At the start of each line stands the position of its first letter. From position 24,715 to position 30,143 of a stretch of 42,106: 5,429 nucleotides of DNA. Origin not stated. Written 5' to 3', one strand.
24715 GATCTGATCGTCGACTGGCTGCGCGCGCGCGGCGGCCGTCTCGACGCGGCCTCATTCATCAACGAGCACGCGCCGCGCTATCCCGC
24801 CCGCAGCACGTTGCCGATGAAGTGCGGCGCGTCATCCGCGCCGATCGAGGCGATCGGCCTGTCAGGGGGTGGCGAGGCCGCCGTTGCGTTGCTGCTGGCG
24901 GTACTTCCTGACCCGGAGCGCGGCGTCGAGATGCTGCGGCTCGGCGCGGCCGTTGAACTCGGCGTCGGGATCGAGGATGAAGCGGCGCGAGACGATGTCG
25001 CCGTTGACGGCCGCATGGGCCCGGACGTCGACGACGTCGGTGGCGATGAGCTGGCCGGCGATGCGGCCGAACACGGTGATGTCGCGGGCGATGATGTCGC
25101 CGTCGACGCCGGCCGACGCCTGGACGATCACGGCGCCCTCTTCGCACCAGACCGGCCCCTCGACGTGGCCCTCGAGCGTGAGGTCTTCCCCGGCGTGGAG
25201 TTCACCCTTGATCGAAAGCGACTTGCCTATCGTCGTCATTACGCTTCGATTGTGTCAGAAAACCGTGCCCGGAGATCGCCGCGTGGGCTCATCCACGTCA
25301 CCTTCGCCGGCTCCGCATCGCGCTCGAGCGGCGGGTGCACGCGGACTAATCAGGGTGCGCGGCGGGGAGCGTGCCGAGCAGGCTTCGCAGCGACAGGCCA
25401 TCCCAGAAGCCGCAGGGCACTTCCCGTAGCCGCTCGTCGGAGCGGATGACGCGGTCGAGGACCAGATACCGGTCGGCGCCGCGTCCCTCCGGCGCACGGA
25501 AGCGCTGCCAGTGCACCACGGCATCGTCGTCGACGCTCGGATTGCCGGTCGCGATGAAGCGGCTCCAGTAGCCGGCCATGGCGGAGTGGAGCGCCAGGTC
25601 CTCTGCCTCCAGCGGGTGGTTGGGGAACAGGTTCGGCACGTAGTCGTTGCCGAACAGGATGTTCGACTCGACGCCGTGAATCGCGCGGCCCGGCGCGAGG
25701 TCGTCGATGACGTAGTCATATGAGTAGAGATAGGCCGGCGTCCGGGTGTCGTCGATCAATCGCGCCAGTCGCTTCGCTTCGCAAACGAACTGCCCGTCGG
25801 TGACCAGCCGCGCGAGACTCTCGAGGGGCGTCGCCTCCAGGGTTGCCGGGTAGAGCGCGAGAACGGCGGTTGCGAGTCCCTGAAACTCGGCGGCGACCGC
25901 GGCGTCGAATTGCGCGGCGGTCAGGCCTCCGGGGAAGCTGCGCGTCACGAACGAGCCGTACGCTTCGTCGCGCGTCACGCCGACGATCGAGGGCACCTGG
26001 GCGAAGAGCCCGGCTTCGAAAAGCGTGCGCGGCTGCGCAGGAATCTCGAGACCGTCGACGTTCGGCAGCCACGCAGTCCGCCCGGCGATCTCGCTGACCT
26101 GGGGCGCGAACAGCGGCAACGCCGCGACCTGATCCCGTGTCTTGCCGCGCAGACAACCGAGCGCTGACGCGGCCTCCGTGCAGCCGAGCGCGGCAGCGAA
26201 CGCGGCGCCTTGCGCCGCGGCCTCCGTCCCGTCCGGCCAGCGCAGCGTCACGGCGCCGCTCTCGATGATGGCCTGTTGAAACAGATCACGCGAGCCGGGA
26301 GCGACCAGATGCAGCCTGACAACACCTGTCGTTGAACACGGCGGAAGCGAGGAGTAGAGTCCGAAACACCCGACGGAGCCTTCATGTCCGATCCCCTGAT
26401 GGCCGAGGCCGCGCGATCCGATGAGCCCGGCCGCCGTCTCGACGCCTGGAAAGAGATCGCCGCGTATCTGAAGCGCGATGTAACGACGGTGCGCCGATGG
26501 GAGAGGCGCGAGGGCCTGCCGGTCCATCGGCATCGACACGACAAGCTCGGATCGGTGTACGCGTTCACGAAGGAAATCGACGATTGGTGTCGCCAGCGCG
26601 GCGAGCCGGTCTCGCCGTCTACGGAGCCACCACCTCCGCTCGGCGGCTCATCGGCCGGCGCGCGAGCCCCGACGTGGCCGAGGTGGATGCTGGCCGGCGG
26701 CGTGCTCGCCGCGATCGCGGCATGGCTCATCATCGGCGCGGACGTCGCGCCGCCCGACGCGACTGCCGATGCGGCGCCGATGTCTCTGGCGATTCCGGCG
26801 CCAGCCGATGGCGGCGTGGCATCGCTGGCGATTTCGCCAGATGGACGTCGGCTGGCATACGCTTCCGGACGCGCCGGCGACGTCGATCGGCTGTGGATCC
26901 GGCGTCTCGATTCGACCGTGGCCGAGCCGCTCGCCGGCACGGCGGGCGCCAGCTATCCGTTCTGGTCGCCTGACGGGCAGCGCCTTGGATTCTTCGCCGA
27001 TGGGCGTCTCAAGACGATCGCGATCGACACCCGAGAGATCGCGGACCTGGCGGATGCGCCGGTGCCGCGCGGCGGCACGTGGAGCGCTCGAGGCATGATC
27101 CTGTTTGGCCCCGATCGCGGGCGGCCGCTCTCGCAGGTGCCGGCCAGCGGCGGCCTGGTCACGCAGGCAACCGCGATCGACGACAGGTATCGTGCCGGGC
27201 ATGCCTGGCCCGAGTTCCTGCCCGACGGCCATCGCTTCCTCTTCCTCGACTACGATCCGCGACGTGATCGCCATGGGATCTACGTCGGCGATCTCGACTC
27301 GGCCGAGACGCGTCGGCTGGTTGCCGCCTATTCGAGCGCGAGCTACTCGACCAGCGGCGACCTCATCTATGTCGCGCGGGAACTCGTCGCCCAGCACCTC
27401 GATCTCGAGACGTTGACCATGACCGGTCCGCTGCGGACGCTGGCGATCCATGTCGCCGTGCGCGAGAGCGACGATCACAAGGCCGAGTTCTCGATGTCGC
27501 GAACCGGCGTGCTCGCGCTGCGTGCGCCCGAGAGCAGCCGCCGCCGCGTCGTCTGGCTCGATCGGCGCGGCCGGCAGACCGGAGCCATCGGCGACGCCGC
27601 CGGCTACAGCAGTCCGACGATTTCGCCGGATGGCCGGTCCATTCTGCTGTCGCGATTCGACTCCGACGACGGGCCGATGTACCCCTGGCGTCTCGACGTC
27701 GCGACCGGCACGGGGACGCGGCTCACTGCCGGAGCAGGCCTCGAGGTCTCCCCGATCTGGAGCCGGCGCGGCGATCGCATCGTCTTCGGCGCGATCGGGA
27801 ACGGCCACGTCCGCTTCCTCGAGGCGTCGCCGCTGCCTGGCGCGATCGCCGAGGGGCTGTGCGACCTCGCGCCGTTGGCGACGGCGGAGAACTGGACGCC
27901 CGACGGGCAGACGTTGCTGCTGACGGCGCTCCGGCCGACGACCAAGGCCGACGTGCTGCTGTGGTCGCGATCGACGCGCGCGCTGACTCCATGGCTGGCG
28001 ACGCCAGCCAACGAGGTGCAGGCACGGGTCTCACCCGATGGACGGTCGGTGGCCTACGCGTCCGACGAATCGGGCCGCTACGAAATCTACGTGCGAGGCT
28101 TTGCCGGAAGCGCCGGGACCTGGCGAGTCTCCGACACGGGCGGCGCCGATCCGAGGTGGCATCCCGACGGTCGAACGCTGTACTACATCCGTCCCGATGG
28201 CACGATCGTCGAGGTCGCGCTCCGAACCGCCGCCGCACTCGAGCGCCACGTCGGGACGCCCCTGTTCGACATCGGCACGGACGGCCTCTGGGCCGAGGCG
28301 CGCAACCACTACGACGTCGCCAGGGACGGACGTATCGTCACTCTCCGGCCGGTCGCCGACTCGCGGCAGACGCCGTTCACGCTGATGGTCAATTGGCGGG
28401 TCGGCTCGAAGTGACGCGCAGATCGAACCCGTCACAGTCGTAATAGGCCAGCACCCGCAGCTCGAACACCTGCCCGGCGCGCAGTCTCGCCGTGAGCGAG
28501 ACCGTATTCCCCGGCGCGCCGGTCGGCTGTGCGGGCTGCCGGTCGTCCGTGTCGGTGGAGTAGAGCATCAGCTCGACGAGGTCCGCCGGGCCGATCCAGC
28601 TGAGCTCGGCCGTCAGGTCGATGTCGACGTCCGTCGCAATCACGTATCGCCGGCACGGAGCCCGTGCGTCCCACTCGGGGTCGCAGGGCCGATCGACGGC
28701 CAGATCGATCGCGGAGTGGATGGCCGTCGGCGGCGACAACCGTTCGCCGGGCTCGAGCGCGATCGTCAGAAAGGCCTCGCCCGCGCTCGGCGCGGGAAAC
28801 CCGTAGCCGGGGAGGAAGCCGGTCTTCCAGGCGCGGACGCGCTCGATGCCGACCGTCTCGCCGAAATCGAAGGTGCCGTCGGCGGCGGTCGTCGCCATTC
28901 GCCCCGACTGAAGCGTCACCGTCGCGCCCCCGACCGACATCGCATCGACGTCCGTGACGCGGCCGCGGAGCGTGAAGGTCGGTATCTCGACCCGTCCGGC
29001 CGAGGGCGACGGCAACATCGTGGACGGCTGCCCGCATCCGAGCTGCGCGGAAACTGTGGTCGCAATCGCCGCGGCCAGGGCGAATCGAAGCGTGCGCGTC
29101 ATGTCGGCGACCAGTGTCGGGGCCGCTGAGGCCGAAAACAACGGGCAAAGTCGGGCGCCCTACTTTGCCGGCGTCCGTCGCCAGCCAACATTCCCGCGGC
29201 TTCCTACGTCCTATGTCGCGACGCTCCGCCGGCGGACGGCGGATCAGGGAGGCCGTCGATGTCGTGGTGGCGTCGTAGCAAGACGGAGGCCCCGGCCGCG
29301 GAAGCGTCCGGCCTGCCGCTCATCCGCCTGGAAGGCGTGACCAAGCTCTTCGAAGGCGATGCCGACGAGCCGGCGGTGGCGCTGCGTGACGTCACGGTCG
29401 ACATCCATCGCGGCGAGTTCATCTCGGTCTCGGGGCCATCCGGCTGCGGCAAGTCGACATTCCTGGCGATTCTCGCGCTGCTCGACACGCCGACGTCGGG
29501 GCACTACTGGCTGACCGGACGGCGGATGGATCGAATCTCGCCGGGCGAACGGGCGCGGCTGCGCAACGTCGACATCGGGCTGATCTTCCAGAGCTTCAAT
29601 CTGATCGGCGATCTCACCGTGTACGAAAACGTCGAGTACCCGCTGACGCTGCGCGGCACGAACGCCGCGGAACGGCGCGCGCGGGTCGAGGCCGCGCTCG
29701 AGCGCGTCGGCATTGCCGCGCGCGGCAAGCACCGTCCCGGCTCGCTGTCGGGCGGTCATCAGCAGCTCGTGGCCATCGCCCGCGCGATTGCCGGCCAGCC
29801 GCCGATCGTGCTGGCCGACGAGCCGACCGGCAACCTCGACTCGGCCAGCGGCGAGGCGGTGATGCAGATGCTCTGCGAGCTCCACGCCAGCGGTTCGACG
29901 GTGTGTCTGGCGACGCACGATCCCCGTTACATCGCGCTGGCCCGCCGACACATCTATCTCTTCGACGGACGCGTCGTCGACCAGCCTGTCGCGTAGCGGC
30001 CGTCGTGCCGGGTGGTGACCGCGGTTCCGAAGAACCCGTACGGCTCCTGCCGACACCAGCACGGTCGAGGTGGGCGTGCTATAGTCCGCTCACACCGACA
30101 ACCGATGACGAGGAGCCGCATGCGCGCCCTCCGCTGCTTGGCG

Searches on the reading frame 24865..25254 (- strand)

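Call 19: search_protein_families(library=pfam, proteins=[window:24865-25254:-], max_evalue=0.001)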
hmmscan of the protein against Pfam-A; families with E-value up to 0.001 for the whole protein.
window:24865-25254:- (130 aa): 1 family
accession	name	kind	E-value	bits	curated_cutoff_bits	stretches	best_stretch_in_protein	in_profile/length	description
PF04519.19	Bactofilin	-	3.1e-20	72.7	27.9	1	7-104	1-97/98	Polymer-forming cytoskeletal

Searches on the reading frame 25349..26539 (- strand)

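Call 19: search_protein_families(library=pfam, proteins=[window:25349-26539:-], max_evalue=0.001)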
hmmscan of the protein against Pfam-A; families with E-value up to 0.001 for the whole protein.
window:25349-26539:- (397 aa): 1 family
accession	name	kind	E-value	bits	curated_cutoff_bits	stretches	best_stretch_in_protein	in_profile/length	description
PF00135.34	COesterase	-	5.5e-33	115.1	27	1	73-379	196-515/515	Carboxylesterase family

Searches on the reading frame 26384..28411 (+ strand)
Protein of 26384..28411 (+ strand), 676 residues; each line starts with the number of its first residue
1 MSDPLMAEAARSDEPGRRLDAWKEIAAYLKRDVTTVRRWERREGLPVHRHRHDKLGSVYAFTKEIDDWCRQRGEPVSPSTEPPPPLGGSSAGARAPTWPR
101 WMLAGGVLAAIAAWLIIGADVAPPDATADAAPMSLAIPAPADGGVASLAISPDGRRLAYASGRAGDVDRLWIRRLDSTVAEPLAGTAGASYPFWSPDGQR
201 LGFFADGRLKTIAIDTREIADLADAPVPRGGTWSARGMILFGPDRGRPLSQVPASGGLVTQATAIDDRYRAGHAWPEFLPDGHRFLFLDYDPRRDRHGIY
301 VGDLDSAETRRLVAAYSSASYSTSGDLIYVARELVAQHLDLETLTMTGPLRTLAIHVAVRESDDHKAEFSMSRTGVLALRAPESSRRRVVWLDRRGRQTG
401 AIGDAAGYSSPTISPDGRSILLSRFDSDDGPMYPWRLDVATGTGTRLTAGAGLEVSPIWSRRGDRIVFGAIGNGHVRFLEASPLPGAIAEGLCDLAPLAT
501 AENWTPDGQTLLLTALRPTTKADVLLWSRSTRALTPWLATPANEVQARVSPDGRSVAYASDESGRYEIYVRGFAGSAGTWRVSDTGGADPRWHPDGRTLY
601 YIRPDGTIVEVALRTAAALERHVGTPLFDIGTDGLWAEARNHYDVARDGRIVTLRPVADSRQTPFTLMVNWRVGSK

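Call 20: search_protein_families(library=pfam, proteins=[window:26384-28411:+], max_evalue=0.001)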
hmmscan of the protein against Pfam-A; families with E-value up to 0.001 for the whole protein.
window:26384-28411:+ (676 aa): 4 families
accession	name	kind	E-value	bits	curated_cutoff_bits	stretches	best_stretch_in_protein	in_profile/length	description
PF07676.18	PD40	-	2.5e-28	97.8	20.9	2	534-570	1-38/38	WD40-like Beta Propeller Repeat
PF02897.21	Peptidase_S9_N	-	2e-09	37.1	24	1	547-605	129-190/414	Prolyl oligopeptidase, N-terminal beta-propeller domain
PF25174.1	Beta-prop_THOC3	-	2.3e-05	24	305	0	504-611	54-156/272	THOC3 beta-propeller domain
PF00930.27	DPPIV_N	-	0.00077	18.7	22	0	507-587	3-83/354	Dipeptidyl peptidase IV (DPP IV) N-terminal region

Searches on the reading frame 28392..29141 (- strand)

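Call 20: search_protein_families(library=pfam, proteins=[window:28392-29141:-], max_evalue=0.001)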
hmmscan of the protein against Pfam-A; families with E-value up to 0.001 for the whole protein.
window:28392-29141:- (250 aa): 1 family
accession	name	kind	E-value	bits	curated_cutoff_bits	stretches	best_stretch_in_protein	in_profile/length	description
PF13620.12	CarboxypepD_reg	-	8.7e-07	29.6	32.3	1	57-113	1-63/82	Carboxypeptidase regulatory-like domain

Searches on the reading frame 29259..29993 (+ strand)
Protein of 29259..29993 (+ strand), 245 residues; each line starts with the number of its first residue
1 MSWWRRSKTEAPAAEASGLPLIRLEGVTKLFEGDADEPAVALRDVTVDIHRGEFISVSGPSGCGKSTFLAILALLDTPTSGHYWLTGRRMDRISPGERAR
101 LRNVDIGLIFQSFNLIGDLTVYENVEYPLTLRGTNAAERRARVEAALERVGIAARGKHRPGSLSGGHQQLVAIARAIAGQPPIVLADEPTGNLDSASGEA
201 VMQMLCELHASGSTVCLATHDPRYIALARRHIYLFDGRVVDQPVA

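Call 20: search_protein_families(library=pfam, proteins=[window:29259-29993:+], max_evalue=0.001)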
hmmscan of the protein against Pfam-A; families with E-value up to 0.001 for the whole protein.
window:29259-29993:+ (245 aa): 6 families
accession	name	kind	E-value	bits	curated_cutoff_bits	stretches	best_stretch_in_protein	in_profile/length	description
PF00005.33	ABC_tran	-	1.7e-31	110.1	25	1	42-190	1-136/137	ABC transporter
PF02463.25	SMC_N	-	2.1e-06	27.8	40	1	52-230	24-207/220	RecF/RecN/SMC N terminal domain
PF13304.12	AAA_21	-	2.3e-06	28.3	27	0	158-222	233-300/304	AAA domain, putative AbiEii toxin, Type IV TA system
PF13555.12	AAA_29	-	7.8e-05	22.8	27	1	45-79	15-50/61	P-loop containing region of AAA domain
PF13191.12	AAA_16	-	8.4e-05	23.6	32.6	1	47-215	19-164/167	AAA ATPase domain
PF13481.12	AAA_25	-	0.001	19.2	27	0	48-88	28-66/195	AAA domain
